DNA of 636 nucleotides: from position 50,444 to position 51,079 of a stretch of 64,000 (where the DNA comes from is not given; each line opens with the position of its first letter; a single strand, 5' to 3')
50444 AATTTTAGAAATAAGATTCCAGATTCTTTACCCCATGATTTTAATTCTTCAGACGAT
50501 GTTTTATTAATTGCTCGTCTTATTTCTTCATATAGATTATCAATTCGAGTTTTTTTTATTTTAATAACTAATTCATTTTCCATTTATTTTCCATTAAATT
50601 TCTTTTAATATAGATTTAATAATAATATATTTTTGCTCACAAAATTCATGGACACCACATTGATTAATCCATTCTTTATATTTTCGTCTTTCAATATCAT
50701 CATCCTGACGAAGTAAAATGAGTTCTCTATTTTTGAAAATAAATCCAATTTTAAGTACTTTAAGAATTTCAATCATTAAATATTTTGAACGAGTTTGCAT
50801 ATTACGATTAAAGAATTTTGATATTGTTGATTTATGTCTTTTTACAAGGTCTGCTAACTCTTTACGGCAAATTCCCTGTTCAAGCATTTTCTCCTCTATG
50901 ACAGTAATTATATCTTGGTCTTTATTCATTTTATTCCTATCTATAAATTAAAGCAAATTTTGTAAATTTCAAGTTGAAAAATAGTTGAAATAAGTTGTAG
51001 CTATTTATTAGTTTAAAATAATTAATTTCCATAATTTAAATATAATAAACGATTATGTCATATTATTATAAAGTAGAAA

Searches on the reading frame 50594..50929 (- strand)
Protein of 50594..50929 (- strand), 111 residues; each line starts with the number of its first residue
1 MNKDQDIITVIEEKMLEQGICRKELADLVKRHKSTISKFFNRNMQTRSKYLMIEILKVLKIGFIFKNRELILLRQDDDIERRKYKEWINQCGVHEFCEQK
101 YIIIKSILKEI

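Call 63: search_protein_families(library=padloc, proteins=[window:50594-50929:-], max_evalue=0.01)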
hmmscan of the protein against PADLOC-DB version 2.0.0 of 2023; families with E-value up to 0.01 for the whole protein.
window:50594-50929:- (111 aa): 2 families
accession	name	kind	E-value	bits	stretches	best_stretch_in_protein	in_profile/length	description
PDLC04760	PDC-M64C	-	4.3e-05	21.8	1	2-48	22-68/93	-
PDLC03948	RmrA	-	0.0042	14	1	15-51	17-53/397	-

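Call 64: search_protein_families(library=pfam, proteins=[window:50594-50929:-], max_evalue=0.01)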
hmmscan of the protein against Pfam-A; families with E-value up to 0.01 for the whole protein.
window:50594-50929:- (111 aa): 1 family
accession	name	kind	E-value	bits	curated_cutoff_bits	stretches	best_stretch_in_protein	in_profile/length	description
PF13936.12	HTH_38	-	0.0011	19.1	27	1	13-38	14-39/44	Helix-turn-helix domain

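Call 101: search_protein_families(library=phrogs, proteins=[window:50594-50929:-], max_evalue=0.01)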
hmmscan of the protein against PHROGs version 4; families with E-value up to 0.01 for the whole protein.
window:50594-50929:- (111 aa): 3 families
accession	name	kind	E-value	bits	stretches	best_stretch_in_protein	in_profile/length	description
phrog_3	-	transcription regulation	0.0013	19.6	1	3-70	85-151/430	transcriptional repressor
phrog_4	-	transcription regulation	0.0054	16.7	1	5-60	135-185/400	transcriptional repressor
phrog_664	-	DNA, RNA and nucleotide metabolism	0.0074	17.1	1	13-47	94-128/210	DNA binding protein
